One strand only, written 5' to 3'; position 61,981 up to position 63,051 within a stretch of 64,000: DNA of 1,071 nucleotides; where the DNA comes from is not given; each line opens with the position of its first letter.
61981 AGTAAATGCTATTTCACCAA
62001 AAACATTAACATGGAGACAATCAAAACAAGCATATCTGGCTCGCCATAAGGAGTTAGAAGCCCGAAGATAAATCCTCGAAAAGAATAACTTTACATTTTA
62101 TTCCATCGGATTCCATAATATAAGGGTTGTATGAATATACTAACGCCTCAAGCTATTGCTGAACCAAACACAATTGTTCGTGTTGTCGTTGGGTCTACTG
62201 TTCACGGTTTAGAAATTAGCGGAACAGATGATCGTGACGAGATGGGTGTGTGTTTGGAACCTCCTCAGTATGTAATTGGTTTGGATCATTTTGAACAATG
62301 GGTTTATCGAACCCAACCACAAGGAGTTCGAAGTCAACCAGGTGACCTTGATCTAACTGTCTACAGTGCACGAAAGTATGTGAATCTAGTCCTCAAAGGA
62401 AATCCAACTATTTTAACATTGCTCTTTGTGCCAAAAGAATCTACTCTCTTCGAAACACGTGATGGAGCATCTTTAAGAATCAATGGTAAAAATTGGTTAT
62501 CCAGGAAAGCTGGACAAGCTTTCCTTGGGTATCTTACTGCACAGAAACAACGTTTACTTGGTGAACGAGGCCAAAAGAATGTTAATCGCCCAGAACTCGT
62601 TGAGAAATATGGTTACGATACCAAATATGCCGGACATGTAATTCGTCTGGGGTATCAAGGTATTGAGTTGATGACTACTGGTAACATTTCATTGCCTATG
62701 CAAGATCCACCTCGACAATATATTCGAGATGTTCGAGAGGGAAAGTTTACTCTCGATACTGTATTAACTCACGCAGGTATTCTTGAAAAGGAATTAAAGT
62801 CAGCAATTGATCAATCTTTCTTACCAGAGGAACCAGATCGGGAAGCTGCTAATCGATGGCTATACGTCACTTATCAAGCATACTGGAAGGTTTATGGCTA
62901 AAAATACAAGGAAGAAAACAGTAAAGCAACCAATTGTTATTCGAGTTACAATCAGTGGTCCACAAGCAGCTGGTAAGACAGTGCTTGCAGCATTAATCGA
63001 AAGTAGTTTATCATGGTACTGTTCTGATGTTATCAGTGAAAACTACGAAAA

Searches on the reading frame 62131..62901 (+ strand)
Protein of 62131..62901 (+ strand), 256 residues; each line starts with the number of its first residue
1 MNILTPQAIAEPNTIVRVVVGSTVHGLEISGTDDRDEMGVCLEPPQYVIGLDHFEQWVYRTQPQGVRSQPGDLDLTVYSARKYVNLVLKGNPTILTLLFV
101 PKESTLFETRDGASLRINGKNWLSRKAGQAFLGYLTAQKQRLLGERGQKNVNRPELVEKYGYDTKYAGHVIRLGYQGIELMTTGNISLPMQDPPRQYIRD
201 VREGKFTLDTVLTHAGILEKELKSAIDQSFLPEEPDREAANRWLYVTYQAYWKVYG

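Call 85: find_encoding_contigs(protein=window:62131-62901:+, flank=10000, max_places=2)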
Protein window:62131-62901:+ (256 aa): 2 contigs read that carry it; 2 places shown.
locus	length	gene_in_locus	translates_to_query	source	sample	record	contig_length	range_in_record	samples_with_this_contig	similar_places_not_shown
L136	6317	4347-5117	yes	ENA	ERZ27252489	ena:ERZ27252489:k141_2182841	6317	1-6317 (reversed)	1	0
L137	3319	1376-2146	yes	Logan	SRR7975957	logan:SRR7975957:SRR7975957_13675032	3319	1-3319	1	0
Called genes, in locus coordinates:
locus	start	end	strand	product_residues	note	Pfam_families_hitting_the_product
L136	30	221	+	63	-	-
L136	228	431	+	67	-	-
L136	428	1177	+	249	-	-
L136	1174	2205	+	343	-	PF22352:K319L-like_PKD (weak)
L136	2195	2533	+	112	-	-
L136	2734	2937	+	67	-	-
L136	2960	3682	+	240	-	-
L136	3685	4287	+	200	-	-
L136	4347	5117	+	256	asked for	PF10127:RlaP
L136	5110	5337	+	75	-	-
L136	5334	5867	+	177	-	PF12850:Metallophos_2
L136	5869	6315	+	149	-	?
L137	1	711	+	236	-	?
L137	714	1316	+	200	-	-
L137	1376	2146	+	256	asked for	PF10127:RlaP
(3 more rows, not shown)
